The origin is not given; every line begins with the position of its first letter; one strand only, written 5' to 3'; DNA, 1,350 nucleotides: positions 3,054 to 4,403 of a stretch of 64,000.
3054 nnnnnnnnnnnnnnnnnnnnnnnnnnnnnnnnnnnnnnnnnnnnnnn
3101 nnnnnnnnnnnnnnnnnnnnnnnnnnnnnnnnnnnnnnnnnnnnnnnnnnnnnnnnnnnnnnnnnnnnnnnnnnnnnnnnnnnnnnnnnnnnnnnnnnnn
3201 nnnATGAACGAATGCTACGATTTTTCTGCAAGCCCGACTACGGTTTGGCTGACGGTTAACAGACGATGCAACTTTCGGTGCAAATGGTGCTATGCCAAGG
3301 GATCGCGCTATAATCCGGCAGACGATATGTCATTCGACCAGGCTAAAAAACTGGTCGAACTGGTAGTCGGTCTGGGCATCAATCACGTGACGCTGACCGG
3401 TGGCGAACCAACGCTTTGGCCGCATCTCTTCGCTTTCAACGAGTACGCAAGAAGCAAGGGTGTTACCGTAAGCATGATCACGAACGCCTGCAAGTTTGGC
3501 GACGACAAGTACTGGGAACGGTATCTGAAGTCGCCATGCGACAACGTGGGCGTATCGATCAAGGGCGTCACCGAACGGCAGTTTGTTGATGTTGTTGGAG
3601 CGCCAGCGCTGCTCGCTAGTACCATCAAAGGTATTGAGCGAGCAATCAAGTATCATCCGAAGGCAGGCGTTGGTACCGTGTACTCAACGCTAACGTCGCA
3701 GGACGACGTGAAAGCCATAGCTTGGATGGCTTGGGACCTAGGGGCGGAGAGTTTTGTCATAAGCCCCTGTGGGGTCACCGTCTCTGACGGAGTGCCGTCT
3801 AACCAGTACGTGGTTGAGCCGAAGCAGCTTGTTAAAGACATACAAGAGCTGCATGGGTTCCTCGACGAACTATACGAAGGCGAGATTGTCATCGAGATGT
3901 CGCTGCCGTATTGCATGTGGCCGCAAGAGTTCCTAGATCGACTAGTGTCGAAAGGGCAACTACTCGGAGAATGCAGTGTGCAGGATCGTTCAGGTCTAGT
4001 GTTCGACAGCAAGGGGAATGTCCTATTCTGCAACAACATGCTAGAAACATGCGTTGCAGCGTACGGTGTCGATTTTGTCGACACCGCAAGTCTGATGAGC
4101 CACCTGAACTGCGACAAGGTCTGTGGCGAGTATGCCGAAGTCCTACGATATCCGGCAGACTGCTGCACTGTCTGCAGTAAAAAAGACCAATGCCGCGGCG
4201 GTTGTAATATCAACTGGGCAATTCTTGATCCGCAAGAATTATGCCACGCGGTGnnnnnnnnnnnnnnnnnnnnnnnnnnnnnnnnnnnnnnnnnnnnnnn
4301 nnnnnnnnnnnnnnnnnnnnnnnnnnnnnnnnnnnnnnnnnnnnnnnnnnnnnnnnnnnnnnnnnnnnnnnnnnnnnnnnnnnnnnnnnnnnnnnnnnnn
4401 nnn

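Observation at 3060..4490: Minimal RiPP-like cassette: radical-SAM/SPASM enzyme plus a 37-aa Cys-rich peptide ORF missing from the track, in a GC-rich island beside a tRNA cluster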

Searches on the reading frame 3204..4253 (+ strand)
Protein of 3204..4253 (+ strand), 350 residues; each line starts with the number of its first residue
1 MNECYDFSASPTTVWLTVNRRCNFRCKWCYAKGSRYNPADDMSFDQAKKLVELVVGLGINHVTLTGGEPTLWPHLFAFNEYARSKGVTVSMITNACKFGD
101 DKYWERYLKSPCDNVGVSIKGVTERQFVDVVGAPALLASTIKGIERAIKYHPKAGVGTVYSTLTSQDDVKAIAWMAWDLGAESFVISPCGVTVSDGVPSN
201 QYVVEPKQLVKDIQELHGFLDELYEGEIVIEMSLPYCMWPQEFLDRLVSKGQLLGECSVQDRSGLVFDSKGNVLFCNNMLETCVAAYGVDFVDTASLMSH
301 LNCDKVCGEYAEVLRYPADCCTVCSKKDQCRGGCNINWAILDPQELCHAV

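Call 5: search_protein_families(library=pfam, proteins=[window:3204-4253:+], max_evalue=1)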
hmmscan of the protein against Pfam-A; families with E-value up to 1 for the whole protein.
window:3204-4253:+ (350 aa): 3 families
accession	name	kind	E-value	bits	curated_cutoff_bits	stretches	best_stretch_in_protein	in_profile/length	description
PF04055.27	Radical_SAM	-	5.9e-21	75.8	29.5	1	18-153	3-143/166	Radical SAM superfamily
PF13353.11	Fer4_12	-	0.00033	21.4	22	1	21-78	14-73/137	4Fe-4S single cluster domain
PF08672.17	ANAPC2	-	0.28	12.1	23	0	207-228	29-50/60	Anaphase promoting complex (APC) subunit 2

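Call 6: search_protein_families(library=ncbifam, proteins=[window:3204-4253:+], max_evalue=1)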
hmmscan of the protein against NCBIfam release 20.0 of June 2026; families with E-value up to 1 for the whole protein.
window:3204-4253:+ (350 aa): 70 families (the best 25 are shown)
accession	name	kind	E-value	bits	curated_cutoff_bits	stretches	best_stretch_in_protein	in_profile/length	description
TIGR02666.1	moaA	equivalog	3.4e-20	72.3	284.05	1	14-194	12-198/336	GTP 3',8-cyclase MoaA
TIGR04545.1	rSAM_ahbD_hemeb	equivalog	7.4e-19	68.4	500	1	17-186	5-172/339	heme b synthase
NF045574.1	sacti_mat_StsB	exception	1.2e-18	67.2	625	1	12-173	96-250/466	StsB family radical SAM/SPASM domain sactipeptide maturase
TIGR02668.1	moaA_archaeal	equivalog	2.4e-18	66.2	325.25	1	13-150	11-146/303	GTP 3',8-cyclase MoaA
TIGR04051.1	rSAM_NirJ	equivalog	1e-17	64.2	515.45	1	11-184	2-171/354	heme d1 biosynthesis radical SAM protein NirJ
NF001199.0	PRK00164.2-1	equivalog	4.6e-17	62.1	231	1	14-150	14-148/308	GTP 3',8-cyclase MoaA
TIGR04347.1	pseudo_SAM_Halo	equivalog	9.5e-17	61.3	525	1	10-185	37-208/390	TIGR04347 family pseudo-SAM/SPASM protein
TIGR04546.1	rSAM_ahbC_deAc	equivalog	1.5e-16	60.2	650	1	10-156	38-181/390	12,18-didecarboxysiroheme deacetylase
NF038283.1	viperin_w_prok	equivalog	3e-16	59.4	180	1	18-123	8-118/281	viperin family antiviral radical SAM protein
TIGR04317.1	W_rSAM_matur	equivalog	8.9e-16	57.9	380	1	12-187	4-182/349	tungsten cofactor oxidoreductase radical SAM maturase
TIGR04054.1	rSAM_NirJ1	equivalog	7.8e-15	54.4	650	1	10-156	35-178/387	putative heme d1 biosynthesis radical SAM protein NirJ1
TIGR04055.1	rSAM_NirJ2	equivalog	1.7e-14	54.1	500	1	15-187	4-175/326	putative heme d1 biosynthesis radical SAM protein NirJ2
TIGR04053.2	TIGR04053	equivalog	2e-14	53.6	395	1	6-184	2-181/366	TIGR04053 family radical SAM/SPASM domain-containing protein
NF038332.1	rSAM_rare_HxsC4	exception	7.7e-13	48.3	500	1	14-166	16-168/335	radical SAM protein HxsC4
TIGR04303.1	GeoRSP_rSAM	equivalog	1e-12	48.3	400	1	10-166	3-151/325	GeoRSP system radical SAM/SPASM protein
NF047865.1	rSAM_PapB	equivalog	5e-12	45.7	340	1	13-335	4-317/330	PapB family radical SAM/SPASM ranthipeptide maturase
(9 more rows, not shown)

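Call 7: find_homologous_proteins(query=window:3204-4253:+)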
Query window:3204-4253:+ (350 aa): 390 proteins with E <= 0.001 among 3620 candidates; the best 120 are listed.
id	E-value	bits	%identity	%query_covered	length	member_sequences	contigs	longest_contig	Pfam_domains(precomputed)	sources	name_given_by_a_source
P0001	8.3e-245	830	100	100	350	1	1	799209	PF04055.28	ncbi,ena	-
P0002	6.0e-140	485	80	72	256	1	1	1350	PF04055.28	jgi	jgi:MoaA/NifB/PqqE/SkfB family radical SAM enzyme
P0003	4.5e-137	475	54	100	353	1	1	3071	PF04055.28,PF13353.12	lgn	-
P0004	3.6e-132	459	52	100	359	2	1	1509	PF04055.28,PF13353.12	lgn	-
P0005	1.4e-130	454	53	100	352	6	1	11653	PF04055.28,PF13353.12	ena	-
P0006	7.0e-129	448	53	100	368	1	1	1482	PF04055.28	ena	-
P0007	1.1e-128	448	52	100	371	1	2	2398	PF04055.28,PF13353.12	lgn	-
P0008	1.0e-127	444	53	100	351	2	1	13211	PF04055.28,PF13353.12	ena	-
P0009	3.2e-115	403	47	99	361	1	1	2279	PF04055.28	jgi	jgi:radical SAM protein with 4Fe4S-binding SPASM domain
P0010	8.8e-114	399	50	98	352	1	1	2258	PF04055.28,PF13353.12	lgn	-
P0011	6.7e-110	386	49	98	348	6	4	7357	PF04055.28,PF13353.12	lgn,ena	-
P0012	1.3e-107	378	47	99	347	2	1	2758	PF04055.28,PF13353.12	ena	-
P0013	1.4e-106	375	46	100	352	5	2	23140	PF04055.28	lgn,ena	-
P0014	3.6e-106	374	46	100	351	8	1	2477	PF04055.28,PF13353.12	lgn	-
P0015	8.0e-106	372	46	99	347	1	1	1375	PF04055.28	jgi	jgi:radical SAM protein with 4Fe4S-binding SPASM domain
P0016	1.9e-103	365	45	100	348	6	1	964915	PF04055.28,PF13353.12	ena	-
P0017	3.1e-103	364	47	99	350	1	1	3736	PF04055.28,PF13353.12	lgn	-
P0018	3.4e-103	364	44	100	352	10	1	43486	PF04055.28,PF13353.12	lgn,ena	-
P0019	7.5e-103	363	45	96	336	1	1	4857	PF04055.28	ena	-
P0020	5.1e-102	360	44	99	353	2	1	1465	PF04055.28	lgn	-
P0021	1.0e-100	356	43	99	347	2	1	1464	PF04055.28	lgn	-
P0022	4.5e-99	350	44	100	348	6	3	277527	PF04055.28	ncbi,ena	-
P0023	6.0e-99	350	43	99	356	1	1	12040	PF04055.28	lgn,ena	-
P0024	3.5e-98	347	43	100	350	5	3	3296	PF04055.28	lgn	-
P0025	9.3e-97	343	42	99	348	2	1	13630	PF04055.28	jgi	-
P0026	1.3e-96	342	43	99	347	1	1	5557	PF04055.28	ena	-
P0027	8.8e-96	339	43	99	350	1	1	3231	PF04055.28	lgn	-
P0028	3.0e-95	338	44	99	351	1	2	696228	PF04055.28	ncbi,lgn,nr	ncbi:MAG: radical SAM protein [Candidatus Saccharibacteria bacterium]|nr:radical SAM protein [Candid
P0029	1.2e-94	336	41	100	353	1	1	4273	PF04055.28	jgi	jgi:radical SAM protein with 4Fe4S-binding SPASM domain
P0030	2.5e-94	335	43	96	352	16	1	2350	PF04055.28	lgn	-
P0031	9.8e-94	333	44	96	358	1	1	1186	PF04055.28,PF13353.12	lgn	-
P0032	2.2e-93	331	41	100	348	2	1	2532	PF04055.28,PF13353.12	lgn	-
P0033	4.5e-93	330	40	99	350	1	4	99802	PF04055.28,PF13353.12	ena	-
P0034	1.4e-92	329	42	100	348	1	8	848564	PF04055.28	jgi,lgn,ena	-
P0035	1.2e-90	322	41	100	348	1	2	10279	PF04055.28,PF13353.12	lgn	-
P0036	2.4e-90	321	40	98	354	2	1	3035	PF04055.28,PF13353.12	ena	-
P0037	1.3e-85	306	41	97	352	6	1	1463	PF04055.28,PF13353.12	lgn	-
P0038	1.4e-84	302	40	98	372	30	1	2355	PF04055.28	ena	-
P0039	4.6e-83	297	39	99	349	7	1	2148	PF04055.28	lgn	-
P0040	7.1e-83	297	40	100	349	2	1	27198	PF04055.28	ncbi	-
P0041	1.5e-82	296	38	98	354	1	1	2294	PF04055.28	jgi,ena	-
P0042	1.4e-81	293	39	99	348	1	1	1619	PF04055.28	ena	-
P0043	1.9e-80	289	40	96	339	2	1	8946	PF04055.28,PF13353.12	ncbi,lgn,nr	ncbi:MAG: radical SAM protein [Patescibacteria group bacterium]|nr:radical SAM protein [Patescibacte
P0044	5.7e-80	287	38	98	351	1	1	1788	PF04055.28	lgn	-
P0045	6.0e-80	287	37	98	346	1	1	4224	PF04055.28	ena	-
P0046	7.7e-80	287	39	100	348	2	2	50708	PF04055.28,PF13353.12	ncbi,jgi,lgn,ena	-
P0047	3.9e-79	285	39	97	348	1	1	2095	PF04055.28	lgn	-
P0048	5.1e-79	284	38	97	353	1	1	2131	PF04055.28,PF13353.12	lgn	-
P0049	2.1e-78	282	37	98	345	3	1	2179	PF04055.28,PF13353.12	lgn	-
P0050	2.2e-78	282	39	96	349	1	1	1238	PF04055.28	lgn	-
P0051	2.3e-78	282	37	97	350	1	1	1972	PF04055.28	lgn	-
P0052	4.6e-78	281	39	98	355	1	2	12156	PF04055.28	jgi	-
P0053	1.2e-77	280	37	96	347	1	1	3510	PF04055.28,PF13353.12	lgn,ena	-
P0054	1.5e-77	279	39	97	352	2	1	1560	PF04055.28,PF13353.12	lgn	-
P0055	2.4e-77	279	39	97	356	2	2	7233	PF04055.28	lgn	-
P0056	3.6e-77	278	37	96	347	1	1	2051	PF04055.28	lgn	-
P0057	1.2e-76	276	35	97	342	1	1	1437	PF04055.28,PF13353.12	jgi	-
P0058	1.3e-76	276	38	97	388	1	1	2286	PF04055.28,PF13353.12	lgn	-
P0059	2.7e-76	275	37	96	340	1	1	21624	PF04055.28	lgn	-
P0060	3.2e-76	275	39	97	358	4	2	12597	PF04055.28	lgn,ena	-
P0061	5.2e-76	274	39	97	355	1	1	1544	PF04055.28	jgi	jgi:radical SAM protein with 4Fe4S-binding SPASM domain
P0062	1.3e-75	273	37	97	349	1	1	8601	PF04055.28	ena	-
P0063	4.4e-75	271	37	97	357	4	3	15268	PF04055.28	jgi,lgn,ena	-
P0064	6.3e-75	271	37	97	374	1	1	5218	PF04055.28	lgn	-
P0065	7.1e-75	271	36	98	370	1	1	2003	PF04055.28,PF13353.12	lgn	-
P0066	9.5e-75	270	37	97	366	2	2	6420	PF04055.28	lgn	-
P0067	1.7e-74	269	36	96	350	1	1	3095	PF04055.28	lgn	-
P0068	2.2e-74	269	36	98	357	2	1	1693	PF04055.28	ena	-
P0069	5.2e-74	268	37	96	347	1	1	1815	PF04055.28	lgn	-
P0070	1.4e-73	266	36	97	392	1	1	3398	PF04055.28,PF13353.12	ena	-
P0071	4.1e-73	265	35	100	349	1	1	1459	PF04055.28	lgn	-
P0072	4.5e-73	265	35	98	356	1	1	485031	PF04055.28,PF13353.12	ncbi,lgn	-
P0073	3.9e-72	262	35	95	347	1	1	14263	PF04055.28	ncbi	-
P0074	4.0e-72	261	35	96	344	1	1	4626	PF04055.28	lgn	-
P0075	4.8e-72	261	34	99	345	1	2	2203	PF04055.28,PF13353.12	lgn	-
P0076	1.1e-71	260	35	94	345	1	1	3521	PF04055.28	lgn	-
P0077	1.9e-71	259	35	97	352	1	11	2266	PF04055.28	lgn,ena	-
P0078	2.8e-71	259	36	97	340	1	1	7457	PF04055.28,PF13353.12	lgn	-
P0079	2.9e-71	259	37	96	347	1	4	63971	PF04055.28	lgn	-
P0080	3.6e-71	258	36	95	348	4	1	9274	PF04055.28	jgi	-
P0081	4.0e-71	258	37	95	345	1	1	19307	PF04055.28,PF13353.12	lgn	-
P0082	6.5e-71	257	36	97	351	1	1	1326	PF04055.28,PF13353.12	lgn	-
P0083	1.3e-70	256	36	96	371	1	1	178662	PF04055.28,PF13353.12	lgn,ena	-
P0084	1.8e-70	256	34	96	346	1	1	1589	PF04055.28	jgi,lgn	jgi:radical SAM protein with 4Fe4S-binding SPASM domain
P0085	2.0e-70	256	36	96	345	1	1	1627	PF04055.28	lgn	-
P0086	3.7e-70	255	35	96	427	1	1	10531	PF04055.28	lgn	-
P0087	5.0e-70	255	34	98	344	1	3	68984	PF04055.28,PF13353.12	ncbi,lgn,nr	ncbi:MAG: radical SAM protein [Candidatus Pacebacteria bacterium]|nr:radical SAM protein [Candidatus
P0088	8.8e-70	254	36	96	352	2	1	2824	PF04055.28,PF13353.12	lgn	-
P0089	1.3e-69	253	35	97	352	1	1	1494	PF04055.28,PF13353.12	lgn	-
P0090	1.5e-69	253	35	96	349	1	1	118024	PF04055.28,PF13353.12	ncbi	-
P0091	2.6e-69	252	36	97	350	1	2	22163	PF04055.28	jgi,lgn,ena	-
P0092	5.8e-69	251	35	95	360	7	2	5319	PF04055.28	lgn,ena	-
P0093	1.1e-68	250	36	95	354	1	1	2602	PF04055.28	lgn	-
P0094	1.6e-68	250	36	96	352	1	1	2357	PF04055.28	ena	-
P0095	2.3e-68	249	34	96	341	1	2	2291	PF04055.28,PF13353.12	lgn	-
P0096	3.8e-67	245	35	95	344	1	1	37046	PF04055.28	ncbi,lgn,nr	ncbi:MAG: radical SAM protein [Candidatus Pacebacteria bacterium]|nr:radical SAM protein [Candidatus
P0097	4.6e-67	245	34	97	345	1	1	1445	PF04055.28,PF13353.12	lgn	-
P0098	5.6e-67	245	34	95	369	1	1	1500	PF04055.28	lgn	-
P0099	9.6e-67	244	40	89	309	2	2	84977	PF04055.28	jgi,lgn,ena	jgi:hypothetical protein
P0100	1.5e-66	243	34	100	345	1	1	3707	PF04055.28,PF13353.12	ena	-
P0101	2.2e-66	243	35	97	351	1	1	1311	PF04055.28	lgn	-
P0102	2.4e-66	242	34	97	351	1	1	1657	PF04055.28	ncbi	-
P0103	1.1e-65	240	34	96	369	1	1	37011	PF04055.28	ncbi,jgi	jgi:radical SAM protein with 4Fe4S-binding SPASM domain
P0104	2.6e-65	239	35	95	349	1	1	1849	PF04055.28,PF13353.12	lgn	-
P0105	3.7e-65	239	35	95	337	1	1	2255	PF04055.28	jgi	jgi:radical SAM protein with 4Fe4S-binding SPASM domain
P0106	7.0e-65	238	35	95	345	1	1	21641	PF04055.28,PF13353.12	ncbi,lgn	-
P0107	7.6e-65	238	46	65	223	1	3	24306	PF04055.28,PF13353.12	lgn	-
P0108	1.1e-64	237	35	95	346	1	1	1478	PF04055.28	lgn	-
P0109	2.3e-64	236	34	96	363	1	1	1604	PF04055.28,PF13353.12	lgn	-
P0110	2.4e-64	236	34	95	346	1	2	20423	PF04055.28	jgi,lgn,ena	-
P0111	4.1e-64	235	34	95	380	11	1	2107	PF04055.28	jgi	-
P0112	8.6e-64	234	34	95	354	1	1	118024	PF04055.28,PF13353.12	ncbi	-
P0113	6.5e-63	231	33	95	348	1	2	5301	PF04055.28,PF13353.12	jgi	jgi:radical SAM protein with 4Fe4S-binding SPASM domain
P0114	7.0e-63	231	32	95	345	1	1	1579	PF04055.28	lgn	-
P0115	8.5e-63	231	35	95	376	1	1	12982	PF04055.28,PF13353.12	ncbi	-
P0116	1.5e-62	230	34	96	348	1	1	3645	PF04055.28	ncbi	-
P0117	1.8e-62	230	34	95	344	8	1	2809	PF04055.28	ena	-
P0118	4.0e-62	229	34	95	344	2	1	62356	PF04055.28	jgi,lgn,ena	-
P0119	1.3e-61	227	35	96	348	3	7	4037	PF04055.28,PF13353.12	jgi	jgi:radical SAM protein with 4Fe4S-binding SPASM domain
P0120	1.4e-61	227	34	95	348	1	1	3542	PF04055.28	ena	-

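Call 8: find_encoding_contigs(protein=window:3204-4253:+, flank=6000)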
Protein window:3204-4253:+ (350 aa): 2 contigs read that carry it; 2 places shown.
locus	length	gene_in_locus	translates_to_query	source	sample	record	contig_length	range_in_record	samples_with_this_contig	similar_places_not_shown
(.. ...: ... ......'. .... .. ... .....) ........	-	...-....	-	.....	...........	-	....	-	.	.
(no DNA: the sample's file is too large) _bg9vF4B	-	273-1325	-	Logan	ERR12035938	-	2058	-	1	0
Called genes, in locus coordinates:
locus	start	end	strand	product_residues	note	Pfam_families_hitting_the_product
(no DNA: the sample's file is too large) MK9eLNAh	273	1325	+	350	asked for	PF04055:Radical_SAM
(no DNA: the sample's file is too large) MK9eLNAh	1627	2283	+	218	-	-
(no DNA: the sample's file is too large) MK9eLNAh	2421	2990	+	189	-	PF04542:Sigma70_r2, PF08281:Sigma70_r4_2, PF04545:Sigma70_r4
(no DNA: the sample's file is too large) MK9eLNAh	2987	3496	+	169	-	-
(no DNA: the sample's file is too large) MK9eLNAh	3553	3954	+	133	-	-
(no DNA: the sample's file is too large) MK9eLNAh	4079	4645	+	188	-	PF00560:LRR_1 (faint), PF23598:LRR_14 (weak), PF13855:LRR_8 (weak), PF12799:LRR_4 (weak)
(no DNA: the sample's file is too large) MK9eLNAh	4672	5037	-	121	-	-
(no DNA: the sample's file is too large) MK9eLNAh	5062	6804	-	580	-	PF00082:Peptidase_S8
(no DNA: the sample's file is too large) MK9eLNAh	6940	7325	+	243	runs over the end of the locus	-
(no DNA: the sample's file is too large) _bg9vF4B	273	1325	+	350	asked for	PF04055:Radical_SAM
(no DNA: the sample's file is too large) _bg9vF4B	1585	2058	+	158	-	?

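Call 10: find_related_loci(query=A1, collection=genome_contigs, flank=4000)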
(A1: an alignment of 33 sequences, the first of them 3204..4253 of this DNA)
Query A1 (350 aa) in genome_contigs; peptide patterns used: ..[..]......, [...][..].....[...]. (x = any residue, [..] = any of these).
599 stretches matched a pattern (row limit reached: there are more); 396 encode a relative of the query (tblastn E <= 1e-3); the best 80 are kept; 80 distinct loci.
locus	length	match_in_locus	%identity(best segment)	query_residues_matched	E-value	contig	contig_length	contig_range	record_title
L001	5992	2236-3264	45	5-350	1e-109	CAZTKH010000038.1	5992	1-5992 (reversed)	MAG TPA_asm: uncultured Candidatus Saccharimonas sp. isolate SRP192927_co4_495 genome assembly, contig: NODE_36496_lengt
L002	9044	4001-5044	44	1-349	3e-107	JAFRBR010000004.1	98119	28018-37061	Candidatus Saccharibacteria bacterium isolate RGIG2349 Goat_Ileum-2__c37407, whole genome shotgun sequence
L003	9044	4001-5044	45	1-349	7e-107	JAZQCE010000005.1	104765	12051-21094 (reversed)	MAG: Candidatus Nanosyncoccus sp. isolate T1900044638_TS20190104.MAGScoT_cleanbin_000077 SGB_1214_k141_1334889, whole ge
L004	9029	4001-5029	45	5-350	7e-105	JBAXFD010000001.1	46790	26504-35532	MAG: Candidatus Saccharibacteria bacterium isolate ELA262 MAG262_1, whole genome shotgun sequence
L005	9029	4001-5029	43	5-350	3e-103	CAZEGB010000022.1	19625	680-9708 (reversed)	MAG TPA_asm: uncultured Candidatus Saccharimonas sp. isolate SRP263991_co6_530 genome assembly, contig: NODE_2628_length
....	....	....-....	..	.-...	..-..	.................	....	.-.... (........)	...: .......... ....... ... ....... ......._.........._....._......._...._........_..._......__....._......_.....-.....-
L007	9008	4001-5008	42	8-346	6e-91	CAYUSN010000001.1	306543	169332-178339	MAG TPA_asm: uncultured Candidatus Saccharibacteria bacterium isolate SRP323723_co1_13 genome assembly, contig: NODE_12_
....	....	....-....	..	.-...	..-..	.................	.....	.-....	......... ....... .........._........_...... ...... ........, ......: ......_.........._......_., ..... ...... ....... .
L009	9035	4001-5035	38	2-346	8e-85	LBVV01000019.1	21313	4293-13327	MAG: candidate division CPR2 bacterium GW2011_GWC2_39_10 UT18_C0019, whole genome shotgun sequence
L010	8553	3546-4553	37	8-346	5e-84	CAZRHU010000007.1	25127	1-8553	MAG TPA_asm: uncultured Candidatus Saccharibacteria bacterium isolate binchicken_co17_436 genome assembly, contig: NODE_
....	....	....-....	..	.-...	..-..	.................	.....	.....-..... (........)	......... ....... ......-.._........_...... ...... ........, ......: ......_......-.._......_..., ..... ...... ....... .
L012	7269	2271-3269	40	11-346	3e-83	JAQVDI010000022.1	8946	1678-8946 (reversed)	MAG: Patescibacteria group bacterium isolate STE_108 NODE_20790_length_8946_cov_6.000567_Sandtown_E, whole genome shotgu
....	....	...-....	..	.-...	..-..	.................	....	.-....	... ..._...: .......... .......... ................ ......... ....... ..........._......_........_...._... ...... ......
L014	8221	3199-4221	38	7-350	3e-82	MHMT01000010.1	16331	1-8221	MAG: Candidatus Portnoybacteria bacterium RBG_13_40_8 RBG_13_scaffold_1631, whole genome shotgun sequence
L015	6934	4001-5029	37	5-350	4e-82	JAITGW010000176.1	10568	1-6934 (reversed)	MAG: Oscillospiraceae bacterium isolate Pc512_bin31 k119_559453, whole genome shotgun sequence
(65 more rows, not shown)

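Call 15: search_solved_structures(query=A1, max_evalue=0.001)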
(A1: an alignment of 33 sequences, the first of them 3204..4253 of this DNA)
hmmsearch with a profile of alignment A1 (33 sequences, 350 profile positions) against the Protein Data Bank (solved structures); distinct sequences matched with E-value up to 0.001: 32.
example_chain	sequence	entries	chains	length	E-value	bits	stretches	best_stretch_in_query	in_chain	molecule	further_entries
5v1q_A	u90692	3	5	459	7.1e-16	61.4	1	23-338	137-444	Radical SAM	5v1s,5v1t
5wgg_A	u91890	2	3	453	1.4e-15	60.5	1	6-125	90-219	Radical SAM domain protein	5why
6c8v_A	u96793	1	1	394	2e-15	59.9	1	21-234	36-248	Coenzyme PQQ synthesis protein E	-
1tv7_A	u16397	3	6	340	7.4e-15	58.1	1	16-214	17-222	Molybdenum cofactor biosynthesis protein A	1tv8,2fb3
2fb2_A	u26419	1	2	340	7.6e-15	58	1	16-214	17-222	Molybdenum cofactor biosynthesis protein A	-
6efn_A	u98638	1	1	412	1.7e-14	56.9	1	18-184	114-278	Sporulation killing factor maturation protein SkfB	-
7tol_A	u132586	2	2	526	3.2e-12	49.4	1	14-280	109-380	glycerol dibiphytanyl glycerol tetraether - macrocyclic archaeol synthase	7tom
7n7h_A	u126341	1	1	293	1.4e-11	47.3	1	20-199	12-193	VIPERIN-LIKE ENZYME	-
6b4c_A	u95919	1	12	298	4.4e-11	45.7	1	20-185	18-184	Viperin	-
9dgw_A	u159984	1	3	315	4.9e-11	45.5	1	20-185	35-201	Radical SAM core domain-containing protein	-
7n7i_A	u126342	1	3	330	5.5e-11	45.4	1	20-185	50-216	Viperin-like enzyme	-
9dfw_A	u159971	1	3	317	6.6e-11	45.1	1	20-175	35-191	Radical SAM core domain-containing protein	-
4k37_A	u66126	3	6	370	1.1e-10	44.4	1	22-334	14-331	Anaerobic sulfatase-maturating enzyme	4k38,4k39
4k36_A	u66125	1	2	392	1.5e-10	44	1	22-334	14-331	Anaerobic sulfatase-maturating enzyme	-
9dfu_A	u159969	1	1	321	5.3e-09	38.8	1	20-175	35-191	Radical SAM core domain-containing protein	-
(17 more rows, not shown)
